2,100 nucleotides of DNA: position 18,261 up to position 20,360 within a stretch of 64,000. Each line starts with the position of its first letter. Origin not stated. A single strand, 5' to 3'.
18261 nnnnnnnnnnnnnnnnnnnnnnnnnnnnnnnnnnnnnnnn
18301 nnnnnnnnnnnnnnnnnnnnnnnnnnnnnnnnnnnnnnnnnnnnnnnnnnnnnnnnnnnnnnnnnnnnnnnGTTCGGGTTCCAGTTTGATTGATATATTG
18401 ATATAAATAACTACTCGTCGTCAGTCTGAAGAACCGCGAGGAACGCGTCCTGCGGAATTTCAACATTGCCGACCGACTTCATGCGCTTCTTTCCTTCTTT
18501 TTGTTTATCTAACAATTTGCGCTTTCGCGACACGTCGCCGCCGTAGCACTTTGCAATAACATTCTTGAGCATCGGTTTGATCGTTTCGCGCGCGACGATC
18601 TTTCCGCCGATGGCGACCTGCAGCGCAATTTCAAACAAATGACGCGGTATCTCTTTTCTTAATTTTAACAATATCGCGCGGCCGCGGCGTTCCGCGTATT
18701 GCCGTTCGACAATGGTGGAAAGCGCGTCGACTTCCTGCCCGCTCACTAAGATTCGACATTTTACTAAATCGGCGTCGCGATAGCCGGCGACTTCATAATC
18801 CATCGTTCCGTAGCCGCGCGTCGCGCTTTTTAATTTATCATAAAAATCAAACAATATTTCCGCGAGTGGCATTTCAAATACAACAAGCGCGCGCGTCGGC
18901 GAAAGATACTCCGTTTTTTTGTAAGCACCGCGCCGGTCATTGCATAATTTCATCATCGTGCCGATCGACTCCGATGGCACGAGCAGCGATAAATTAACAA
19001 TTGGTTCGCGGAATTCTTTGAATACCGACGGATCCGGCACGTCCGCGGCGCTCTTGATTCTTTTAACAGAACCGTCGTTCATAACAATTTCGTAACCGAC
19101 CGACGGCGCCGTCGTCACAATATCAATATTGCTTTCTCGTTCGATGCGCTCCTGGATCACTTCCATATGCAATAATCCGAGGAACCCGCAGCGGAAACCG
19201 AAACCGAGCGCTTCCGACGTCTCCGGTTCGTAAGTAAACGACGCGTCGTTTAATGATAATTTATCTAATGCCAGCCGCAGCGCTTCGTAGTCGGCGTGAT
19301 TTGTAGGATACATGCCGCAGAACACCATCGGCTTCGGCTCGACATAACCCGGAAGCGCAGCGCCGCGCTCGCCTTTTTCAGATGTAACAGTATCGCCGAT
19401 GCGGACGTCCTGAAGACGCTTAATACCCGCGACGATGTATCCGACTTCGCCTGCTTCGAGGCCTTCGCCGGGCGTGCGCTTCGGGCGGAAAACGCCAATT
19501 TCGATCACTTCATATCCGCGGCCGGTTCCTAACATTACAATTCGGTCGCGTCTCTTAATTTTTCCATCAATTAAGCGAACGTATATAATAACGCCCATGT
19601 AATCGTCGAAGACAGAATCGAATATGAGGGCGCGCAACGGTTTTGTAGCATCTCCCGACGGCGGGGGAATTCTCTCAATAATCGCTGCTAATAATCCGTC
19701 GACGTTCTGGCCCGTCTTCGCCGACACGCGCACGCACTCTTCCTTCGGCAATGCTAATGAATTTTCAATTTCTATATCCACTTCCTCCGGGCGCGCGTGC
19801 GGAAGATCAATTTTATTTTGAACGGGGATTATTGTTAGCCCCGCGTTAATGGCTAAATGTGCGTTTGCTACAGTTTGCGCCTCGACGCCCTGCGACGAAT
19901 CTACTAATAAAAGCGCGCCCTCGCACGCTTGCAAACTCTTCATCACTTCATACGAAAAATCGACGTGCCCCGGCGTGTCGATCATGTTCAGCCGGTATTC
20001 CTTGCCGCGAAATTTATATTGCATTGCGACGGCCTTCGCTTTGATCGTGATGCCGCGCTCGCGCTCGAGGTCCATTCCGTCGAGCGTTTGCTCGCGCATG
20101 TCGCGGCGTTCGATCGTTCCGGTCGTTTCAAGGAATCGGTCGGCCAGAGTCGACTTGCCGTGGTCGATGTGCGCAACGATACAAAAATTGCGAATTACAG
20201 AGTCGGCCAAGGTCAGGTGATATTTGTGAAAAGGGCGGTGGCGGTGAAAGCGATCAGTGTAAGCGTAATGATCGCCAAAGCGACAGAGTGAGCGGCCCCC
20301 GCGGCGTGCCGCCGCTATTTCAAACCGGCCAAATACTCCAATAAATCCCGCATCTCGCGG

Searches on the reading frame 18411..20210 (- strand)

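Call 96: search_protein_families(library=pfam, proteins=[window:18411-20210:-], max_evalue=0.00001)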
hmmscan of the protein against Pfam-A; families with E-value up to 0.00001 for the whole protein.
window:18411-20210:- (599 aa): 5 families
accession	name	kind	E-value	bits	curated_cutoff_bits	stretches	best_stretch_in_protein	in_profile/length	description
PF00009.33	GTP_EFTU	-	1.4e-53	181.7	26.5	1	6-183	3-188/188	Elongation factor Tu GTP binding domain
PF06421.17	LepA_C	-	9.3e-46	154.8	29.7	1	489-595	1-107/107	GTP-binding protein LepA C-terminus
PF00679.30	EFG_C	-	1.4e-20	73.5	27.9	1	400-484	2-85/89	Elongation factor G C-terminus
PF03144.31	GTP_EFTU_D2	-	4.7e-09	37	30.3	1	206-276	1-73/73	Elongation factor Tu domain 2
PF14492.12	EFG_III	-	1.1e-06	29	27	1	292-366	2-73/75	Elongation Factor G, domain III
